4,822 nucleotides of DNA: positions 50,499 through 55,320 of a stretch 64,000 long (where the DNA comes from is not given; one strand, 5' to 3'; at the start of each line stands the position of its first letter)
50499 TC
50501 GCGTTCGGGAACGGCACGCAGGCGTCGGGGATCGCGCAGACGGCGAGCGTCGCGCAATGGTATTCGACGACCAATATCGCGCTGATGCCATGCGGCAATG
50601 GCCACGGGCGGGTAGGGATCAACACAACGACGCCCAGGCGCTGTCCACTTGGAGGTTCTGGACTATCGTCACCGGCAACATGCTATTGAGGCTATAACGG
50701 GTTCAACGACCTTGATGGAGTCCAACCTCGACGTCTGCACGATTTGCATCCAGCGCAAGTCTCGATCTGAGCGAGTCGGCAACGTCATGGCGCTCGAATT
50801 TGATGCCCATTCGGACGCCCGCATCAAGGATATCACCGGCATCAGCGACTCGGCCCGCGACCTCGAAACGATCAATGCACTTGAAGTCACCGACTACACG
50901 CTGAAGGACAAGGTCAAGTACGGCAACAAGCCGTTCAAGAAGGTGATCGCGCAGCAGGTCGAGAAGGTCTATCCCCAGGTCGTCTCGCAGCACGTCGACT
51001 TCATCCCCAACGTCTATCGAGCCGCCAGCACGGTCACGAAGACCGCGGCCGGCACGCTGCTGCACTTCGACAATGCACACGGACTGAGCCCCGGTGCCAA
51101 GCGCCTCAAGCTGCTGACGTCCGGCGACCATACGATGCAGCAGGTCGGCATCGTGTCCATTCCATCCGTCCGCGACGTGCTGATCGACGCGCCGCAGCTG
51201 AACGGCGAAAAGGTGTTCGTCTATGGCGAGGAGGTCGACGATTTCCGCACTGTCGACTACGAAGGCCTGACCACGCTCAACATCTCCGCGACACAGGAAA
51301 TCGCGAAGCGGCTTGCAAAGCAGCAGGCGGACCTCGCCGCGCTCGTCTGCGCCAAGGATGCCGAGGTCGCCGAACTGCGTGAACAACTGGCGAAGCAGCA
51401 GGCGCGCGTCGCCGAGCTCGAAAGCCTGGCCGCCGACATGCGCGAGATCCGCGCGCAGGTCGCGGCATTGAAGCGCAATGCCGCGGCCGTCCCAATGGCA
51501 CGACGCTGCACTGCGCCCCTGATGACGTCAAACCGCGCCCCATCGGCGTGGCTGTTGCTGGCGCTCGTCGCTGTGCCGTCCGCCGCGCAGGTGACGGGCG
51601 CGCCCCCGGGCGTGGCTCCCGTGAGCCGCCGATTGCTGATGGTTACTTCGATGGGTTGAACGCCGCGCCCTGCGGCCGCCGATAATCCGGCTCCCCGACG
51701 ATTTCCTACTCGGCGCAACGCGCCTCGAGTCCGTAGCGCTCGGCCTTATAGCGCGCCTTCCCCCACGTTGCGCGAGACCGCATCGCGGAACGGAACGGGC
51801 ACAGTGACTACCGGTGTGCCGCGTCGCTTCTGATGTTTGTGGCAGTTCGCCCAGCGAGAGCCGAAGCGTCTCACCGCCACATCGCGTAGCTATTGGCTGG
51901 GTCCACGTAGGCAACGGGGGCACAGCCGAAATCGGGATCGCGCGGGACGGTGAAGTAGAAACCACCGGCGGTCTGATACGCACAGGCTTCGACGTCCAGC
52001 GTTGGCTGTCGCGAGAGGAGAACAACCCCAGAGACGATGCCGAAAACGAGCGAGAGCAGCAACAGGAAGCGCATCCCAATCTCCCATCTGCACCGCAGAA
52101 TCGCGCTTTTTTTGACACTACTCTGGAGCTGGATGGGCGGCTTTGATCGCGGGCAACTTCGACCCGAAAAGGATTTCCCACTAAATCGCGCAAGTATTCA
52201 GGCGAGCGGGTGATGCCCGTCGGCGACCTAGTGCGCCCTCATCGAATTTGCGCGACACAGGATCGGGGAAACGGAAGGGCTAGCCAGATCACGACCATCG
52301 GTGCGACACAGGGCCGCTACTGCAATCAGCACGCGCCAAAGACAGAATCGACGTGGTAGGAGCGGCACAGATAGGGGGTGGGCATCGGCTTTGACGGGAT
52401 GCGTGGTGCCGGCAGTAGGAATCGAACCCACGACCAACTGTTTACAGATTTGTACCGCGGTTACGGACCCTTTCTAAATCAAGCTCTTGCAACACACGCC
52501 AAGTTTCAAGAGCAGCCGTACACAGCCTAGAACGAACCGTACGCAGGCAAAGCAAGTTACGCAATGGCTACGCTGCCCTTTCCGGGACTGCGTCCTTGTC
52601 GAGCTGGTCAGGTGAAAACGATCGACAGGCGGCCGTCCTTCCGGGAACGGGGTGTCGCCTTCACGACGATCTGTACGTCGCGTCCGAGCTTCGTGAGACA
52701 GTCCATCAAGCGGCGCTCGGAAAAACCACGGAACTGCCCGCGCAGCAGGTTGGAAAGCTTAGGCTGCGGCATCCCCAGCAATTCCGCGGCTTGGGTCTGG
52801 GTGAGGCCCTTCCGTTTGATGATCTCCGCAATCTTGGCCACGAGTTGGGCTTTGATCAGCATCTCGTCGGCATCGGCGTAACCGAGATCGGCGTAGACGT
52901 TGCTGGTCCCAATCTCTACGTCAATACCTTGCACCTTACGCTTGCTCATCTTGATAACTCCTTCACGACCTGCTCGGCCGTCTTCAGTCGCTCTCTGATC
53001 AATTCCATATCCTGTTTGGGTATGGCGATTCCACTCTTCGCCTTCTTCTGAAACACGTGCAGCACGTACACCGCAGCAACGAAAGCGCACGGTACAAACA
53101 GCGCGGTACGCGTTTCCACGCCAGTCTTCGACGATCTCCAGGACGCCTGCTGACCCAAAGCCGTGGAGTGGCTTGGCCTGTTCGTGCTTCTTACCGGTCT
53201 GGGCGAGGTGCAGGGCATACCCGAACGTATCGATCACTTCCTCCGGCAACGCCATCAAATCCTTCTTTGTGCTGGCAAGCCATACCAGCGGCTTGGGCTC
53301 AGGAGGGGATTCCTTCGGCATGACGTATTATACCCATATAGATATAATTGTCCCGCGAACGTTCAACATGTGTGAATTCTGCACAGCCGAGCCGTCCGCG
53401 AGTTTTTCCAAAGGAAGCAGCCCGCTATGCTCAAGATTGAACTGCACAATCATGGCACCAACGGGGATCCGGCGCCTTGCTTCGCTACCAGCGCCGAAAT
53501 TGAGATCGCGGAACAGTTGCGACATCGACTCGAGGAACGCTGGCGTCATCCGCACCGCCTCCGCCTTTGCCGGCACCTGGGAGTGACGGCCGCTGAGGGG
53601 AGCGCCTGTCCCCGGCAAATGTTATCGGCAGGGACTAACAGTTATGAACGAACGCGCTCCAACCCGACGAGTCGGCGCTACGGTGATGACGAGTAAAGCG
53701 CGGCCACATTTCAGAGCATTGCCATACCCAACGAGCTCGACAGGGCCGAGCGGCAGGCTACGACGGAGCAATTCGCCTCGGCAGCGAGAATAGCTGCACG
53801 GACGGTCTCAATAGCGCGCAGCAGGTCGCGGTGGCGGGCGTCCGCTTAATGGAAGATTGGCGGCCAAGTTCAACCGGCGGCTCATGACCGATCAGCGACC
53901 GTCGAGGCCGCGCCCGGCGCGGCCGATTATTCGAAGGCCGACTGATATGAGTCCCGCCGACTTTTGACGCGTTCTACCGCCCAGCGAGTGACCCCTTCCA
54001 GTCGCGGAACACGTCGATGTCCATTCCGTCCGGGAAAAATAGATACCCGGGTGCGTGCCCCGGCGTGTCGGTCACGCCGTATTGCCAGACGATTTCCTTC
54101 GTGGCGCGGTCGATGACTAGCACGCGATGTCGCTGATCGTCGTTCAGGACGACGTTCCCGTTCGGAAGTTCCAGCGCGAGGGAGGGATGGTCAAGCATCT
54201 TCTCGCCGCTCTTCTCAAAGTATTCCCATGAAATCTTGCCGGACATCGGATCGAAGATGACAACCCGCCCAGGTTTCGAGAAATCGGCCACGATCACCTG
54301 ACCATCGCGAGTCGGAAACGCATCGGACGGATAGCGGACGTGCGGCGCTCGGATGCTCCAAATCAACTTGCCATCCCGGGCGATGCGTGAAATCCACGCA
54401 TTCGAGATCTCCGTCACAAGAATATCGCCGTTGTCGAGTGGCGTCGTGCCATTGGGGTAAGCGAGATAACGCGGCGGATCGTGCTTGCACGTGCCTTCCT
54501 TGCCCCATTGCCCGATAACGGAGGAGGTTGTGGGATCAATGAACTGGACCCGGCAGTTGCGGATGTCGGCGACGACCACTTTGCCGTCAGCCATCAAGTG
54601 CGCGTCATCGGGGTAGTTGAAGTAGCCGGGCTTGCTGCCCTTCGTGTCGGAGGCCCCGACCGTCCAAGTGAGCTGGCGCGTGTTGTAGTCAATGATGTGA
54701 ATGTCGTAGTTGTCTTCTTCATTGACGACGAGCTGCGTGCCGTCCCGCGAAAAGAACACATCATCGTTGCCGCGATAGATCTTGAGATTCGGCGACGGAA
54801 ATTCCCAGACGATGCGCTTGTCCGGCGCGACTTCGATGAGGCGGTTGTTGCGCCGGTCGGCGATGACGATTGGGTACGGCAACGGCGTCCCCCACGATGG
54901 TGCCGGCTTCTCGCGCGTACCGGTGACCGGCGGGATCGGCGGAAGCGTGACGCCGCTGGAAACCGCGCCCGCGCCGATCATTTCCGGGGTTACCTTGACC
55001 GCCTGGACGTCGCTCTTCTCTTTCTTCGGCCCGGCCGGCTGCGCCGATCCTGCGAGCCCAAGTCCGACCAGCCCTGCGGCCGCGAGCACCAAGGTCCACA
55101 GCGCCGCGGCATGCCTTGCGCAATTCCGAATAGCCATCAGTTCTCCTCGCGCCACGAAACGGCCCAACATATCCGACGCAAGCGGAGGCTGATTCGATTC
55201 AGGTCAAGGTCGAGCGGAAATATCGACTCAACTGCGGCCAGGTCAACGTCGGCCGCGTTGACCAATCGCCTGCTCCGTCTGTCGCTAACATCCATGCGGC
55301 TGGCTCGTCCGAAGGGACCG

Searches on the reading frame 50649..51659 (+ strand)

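Call 82: search_protein_families(library=pfam, proteins=[window:50649-51659:+], max_evalue=0.001)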
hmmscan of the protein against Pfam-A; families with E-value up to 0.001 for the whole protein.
window:50649-51659:+ (336 aa): 1 family
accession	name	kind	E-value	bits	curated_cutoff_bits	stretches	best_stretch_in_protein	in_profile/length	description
PF13884.11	Peptidase_S74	-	5.1e-07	30.3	22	1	55-112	1-57/58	Chaperone of endosialidase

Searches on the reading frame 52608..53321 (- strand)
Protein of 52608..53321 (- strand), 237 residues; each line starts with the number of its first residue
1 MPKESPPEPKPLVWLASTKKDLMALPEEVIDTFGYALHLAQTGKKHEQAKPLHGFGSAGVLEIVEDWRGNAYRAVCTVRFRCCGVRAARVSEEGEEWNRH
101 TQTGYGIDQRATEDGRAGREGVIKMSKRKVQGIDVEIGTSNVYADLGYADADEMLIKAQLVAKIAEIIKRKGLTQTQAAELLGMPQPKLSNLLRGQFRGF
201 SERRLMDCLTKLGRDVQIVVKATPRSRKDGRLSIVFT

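Call 82: search_protein_families(library=pfam, proteins=[window:52608-53321:-], max_evalue=0.001)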
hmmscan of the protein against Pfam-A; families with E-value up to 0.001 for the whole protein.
window:52608-53321:- (237 aa): 4 families
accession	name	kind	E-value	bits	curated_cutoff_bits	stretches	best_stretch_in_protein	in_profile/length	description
PF13744.12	HTH_37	-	1e-29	102.6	27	1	142-221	1-80/80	Helix-turn-helix domain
PF05973.20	Gp49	-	5.3e-09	36.4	23.9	1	20-81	1-61/90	Phage derived protein Gp49-like (DUF891)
PF01381.28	HTH_3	-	2.6e-05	24.6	23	1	164-215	1-51/55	Helix-turn-helix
PF13560.12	HTH_31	-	5.1e-05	23.9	27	1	169-213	11-55/64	Helix-turn-helix domain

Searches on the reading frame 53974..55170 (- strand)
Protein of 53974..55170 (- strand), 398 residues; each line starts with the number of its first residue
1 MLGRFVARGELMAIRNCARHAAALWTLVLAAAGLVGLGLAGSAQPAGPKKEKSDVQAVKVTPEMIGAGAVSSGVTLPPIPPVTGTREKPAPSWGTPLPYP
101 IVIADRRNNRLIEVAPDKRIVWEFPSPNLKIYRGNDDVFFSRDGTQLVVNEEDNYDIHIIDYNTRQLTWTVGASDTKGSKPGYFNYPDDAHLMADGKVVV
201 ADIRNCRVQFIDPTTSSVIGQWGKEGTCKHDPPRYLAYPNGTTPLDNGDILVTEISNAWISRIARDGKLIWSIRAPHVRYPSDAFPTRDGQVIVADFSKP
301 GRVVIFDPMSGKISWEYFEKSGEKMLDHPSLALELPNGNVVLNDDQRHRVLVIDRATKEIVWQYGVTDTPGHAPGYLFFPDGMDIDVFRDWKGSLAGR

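Call 3: search_protein_families(library=pfam, proteins=[window:53974-55170:-], max_evalue=0.01)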
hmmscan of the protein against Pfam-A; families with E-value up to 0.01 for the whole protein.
window:53974-55170:- (398 aa): 4 families
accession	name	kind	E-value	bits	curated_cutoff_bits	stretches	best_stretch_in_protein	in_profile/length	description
PF13360.13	PQQ_2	-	2.5e-11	44.1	27.6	1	241-371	27-151/233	Outer membrane protein assembly factor BamB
PF01436.27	NHL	-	3.1e-09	36.8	20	0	184-209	1-26/28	NHL repeat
PF08450.18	SGL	-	0.00064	19.8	26.3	0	140-217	141-215/246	SMP-30/Gluconolactonase/LRE-like region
PF13570.13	Beta-prop_ACSF4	-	0.0077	16.1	133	0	262-366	34-131/329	Beta-alanine-activating enzyme, beta-propeller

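Call 5: search_protein_families(library=ncbifam, proteins=[window:53974-55170:-], max_evalue=0.01)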
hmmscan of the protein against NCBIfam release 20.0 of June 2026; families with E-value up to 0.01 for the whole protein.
window:53974-55170:- (398 aa): 2 families
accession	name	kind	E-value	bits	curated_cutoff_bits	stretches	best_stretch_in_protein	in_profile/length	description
NF035926.1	scyF_NHL_VPEP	equivalog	1.1e-08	34.6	350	1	135-230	154-244/376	scytonemin biosynthesis PEP-CTERM protein ScyF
NF000022.1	stregra_B_VgbA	exception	0.0027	16.9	600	1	194-271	55-133/299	streptogramin B lyase Vgb(A)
